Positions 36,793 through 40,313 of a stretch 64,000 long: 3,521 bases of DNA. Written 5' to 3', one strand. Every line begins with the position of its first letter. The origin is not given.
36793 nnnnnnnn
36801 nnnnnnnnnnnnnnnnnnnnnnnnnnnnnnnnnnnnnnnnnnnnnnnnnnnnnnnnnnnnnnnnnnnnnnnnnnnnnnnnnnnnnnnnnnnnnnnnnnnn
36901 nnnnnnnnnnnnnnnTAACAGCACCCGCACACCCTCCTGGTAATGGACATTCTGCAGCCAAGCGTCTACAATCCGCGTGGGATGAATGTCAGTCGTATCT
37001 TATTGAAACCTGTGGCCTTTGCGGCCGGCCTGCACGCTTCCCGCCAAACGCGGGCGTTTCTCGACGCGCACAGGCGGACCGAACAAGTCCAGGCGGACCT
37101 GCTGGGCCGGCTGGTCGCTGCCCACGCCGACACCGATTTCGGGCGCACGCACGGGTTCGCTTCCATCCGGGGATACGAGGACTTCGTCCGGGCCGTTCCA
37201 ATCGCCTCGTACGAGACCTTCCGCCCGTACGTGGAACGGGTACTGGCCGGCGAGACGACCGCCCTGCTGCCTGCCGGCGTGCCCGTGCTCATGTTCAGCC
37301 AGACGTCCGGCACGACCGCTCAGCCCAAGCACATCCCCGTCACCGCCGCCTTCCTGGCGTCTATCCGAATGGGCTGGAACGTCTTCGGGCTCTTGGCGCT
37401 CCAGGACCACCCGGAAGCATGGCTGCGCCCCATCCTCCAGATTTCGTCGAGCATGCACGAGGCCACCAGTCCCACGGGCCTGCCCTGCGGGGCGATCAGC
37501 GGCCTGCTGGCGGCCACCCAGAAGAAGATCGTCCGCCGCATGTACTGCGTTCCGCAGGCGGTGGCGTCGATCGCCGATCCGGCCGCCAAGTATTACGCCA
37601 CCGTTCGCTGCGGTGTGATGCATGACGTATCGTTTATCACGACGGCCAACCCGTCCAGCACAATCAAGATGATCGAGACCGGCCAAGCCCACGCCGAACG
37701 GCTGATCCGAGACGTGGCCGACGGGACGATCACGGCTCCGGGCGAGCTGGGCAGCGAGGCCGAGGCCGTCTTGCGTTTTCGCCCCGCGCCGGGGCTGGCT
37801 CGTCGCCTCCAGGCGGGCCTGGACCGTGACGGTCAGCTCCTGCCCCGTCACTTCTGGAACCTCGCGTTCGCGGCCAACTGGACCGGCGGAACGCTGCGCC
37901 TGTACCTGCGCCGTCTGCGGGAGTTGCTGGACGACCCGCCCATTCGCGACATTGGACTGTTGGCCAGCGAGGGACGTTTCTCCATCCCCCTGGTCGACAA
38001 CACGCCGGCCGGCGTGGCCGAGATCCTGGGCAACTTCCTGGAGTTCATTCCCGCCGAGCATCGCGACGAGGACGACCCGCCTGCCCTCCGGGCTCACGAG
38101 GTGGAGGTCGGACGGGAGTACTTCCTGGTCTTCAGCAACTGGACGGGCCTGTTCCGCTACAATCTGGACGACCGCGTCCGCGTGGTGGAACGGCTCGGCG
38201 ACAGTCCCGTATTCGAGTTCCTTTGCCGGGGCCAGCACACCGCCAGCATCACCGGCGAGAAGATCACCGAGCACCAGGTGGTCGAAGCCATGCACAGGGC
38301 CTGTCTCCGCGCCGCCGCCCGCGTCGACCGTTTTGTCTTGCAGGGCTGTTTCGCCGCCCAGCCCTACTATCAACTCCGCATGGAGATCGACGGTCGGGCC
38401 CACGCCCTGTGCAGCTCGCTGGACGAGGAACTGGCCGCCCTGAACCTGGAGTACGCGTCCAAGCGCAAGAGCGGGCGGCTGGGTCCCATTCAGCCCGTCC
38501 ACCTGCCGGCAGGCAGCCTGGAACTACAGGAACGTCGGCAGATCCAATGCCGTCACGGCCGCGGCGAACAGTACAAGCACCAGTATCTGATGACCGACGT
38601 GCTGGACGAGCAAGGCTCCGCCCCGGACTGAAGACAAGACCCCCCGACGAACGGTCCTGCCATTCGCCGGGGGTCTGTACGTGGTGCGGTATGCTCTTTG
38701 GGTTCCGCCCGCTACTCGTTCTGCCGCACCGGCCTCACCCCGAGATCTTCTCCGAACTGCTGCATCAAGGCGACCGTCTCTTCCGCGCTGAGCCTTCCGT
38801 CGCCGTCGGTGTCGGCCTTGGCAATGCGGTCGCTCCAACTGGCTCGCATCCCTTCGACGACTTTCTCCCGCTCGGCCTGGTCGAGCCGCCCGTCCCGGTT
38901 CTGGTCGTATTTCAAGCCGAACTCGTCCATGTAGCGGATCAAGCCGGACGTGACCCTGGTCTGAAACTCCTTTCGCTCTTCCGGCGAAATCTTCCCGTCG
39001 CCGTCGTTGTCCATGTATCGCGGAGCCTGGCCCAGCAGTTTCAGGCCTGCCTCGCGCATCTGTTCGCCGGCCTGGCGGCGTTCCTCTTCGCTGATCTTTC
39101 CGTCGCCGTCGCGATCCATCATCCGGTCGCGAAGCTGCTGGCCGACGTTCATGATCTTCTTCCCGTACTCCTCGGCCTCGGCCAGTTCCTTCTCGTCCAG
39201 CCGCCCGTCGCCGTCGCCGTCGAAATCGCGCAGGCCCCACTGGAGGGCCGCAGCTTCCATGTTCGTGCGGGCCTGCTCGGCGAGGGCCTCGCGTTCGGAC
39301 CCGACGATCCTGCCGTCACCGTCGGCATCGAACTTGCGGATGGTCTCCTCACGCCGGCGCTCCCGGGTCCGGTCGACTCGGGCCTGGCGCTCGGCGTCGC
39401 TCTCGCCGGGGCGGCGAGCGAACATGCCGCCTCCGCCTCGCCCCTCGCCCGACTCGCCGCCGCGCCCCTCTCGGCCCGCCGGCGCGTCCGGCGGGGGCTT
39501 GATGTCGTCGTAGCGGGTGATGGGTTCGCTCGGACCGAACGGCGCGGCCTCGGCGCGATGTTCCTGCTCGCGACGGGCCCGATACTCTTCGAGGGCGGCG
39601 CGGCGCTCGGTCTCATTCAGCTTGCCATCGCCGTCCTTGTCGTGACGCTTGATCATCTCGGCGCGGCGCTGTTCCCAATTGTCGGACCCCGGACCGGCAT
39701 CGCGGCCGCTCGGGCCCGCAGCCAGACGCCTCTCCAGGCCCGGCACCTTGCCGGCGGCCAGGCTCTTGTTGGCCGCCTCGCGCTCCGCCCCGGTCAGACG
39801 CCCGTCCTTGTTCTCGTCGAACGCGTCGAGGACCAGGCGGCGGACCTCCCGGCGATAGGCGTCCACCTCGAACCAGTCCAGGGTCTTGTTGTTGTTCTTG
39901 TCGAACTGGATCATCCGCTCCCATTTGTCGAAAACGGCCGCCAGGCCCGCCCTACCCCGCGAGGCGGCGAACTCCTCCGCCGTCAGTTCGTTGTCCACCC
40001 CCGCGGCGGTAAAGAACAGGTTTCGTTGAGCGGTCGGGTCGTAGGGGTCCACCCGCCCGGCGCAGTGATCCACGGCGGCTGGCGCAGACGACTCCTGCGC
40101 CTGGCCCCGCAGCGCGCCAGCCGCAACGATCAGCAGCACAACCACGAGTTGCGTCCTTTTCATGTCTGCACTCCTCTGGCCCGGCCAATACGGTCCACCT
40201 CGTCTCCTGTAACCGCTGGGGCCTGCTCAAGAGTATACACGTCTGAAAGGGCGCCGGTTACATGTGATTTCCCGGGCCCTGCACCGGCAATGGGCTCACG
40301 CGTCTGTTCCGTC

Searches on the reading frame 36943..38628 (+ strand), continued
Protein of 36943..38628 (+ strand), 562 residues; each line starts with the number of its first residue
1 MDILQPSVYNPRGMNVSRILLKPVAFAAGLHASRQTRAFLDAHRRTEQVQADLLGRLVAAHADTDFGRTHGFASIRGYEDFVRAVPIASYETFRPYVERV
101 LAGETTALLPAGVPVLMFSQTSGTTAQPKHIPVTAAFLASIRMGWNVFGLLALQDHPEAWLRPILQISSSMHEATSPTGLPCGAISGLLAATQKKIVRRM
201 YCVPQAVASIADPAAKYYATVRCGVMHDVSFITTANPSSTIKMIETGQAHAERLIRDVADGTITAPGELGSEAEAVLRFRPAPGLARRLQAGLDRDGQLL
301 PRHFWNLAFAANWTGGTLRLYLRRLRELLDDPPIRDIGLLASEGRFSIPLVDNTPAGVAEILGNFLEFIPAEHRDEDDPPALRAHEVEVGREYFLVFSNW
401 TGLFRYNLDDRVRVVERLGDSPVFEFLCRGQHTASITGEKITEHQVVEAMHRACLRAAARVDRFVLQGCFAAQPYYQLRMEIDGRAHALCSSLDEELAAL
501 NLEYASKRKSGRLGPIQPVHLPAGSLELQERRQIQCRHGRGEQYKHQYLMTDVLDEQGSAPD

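Call 63: find_encoding_contigs(protein=P0006, flank=6000, max_places=2)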
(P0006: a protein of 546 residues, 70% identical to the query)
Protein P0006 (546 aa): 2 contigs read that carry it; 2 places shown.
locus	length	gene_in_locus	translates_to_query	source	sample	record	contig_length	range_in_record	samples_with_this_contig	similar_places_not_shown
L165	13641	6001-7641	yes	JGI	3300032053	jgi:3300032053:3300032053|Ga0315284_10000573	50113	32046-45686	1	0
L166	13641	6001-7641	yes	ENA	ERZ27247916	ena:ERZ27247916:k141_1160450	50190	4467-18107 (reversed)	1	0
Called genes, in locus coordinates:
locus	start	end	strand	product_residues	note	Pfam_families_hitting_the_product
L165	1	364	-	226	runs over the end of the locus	-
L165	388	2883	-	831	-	PF02518:HATPase_c, PF00204:DNA_gyraseB, PF01751:Toprim, PF00986:DNA_gyraseB_C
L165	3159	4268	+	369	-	PF04551:GcpE, PF26540:GcpE_C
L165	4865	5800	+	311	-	PF07963:N_methyl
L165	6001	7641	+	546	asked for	PF03321:GH3, PF23571:GH3_M, PF23572:GH3_C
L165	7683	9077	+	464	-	PF00753:Lactamase_B (weak), PF12706:Lactamase_B_2 (faint), PF16661:Lactamase_B_6 (weak), PF10996:Beta-Casp, PF07521:RMMBL (weak)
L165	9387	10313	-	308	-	PF00701:DHDPS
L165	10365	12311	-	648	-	PF03781:FGE-sulfatase, PF13088:BNR_2, PF02012:BNR (faint)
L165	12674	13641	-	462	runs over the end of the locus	-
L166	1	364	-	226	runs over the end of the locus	-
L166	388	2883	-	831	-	PF02518:HATPase_c, PF00204:DNA_gyraseB, PF01751:Toprim, PF00986:DNA_gyraseB_C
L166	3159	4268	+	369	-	PF04551:GcpE, PF26540:GcpE_C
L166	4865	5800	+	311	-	PF07963:N_methyl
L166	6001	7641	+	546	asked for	PF03321:GH3, PF23571:GH3_M, PF23572:GH3_C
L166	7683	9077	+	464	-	PF00753:Lactamase_B (weak), PF12706:Lactamase_B_2 (faint), PF16661:Lactamase_B_6 (weak), PF10996:Beta-Casp, PF07521:RMMBL (weak)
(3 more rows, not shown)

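Call 64: find_encoding_contigs(protein=P0004, flank=3000, max_places=2)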
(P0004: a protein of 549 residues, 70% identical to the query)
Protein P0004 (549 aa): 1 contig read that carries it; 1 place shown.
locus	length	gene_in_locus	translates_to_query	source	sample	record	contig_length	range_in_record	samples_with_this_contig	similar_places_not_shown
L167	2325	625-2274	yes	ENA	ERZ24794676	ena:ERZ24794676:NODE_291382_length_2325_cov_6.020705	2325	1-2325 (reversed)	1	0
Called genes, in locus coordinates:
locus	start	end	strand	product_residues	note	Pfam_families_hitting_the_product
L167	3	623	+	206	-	?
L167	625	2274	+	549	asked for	PF03321:GH3, PF23571:GH3_M, PF23572:GH3_C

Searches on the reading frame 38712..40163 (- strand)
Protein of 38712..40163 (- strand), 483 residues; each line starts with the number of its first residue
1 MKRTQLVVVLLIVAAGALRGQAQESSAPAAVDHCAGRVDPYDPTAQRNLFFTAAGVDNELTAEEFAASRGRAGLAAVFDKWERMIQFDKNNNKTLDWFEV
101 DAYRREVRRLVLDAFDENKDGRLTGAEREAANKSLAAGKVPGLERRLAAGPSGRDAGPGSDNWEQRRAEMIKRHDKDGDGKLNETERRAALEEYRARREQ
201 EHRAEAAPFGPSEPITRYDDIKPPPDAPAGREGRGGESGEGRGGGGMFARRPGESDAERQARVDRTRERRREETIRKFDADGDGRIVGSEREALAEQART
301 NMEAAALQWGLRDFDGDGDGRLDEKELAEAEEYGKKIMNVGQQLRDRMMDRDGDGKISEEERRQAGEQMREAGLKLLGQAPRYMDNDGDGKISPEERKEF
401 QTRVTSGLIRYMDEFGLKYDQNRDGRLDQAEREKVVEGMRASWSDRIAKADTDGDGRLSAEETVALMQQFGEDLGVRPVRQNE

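Call 12: search_protein_families(library=pfam, proteins=[window:38712-40163:-], max_evalue=0.001)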
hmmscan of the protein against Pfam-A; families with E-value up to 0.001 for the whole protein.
window:38712-40163:- (483 aa): 7 families
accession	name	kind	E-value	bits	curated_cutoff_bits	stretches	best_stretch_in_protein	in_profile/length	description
PF00036.39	EF-hand_1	-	1e-26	90.8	25.4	0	347-361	7-21/29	EF hand domain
PF13202.12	EF-hand_5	-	2.3e-22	77.8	25.9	0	448-466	6-24/25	EF hand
PF13405.12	EF-hand_6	-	2e-20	70.9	25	0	449-471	8-30/30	EF-hand domain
PF13499.12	EF-hand_7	-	1.7e-18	67.1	30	1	418-468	10-67/67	EF-hand domain pair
PF13833.12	EF-hand_8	-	8.8e-10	38.6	28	0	450-468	34-52/54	EF-hand domain pair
PF00404.24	Dockerin_1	-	0.00015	22.3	22.9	0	436-468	22-54/57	Dockerin type I domain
PF10591.15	SPARC_Ca_bdg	-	0.00017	22.3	22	0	289-361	38-109/113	Secreted protein acidic and rich in cysteine Ca binding region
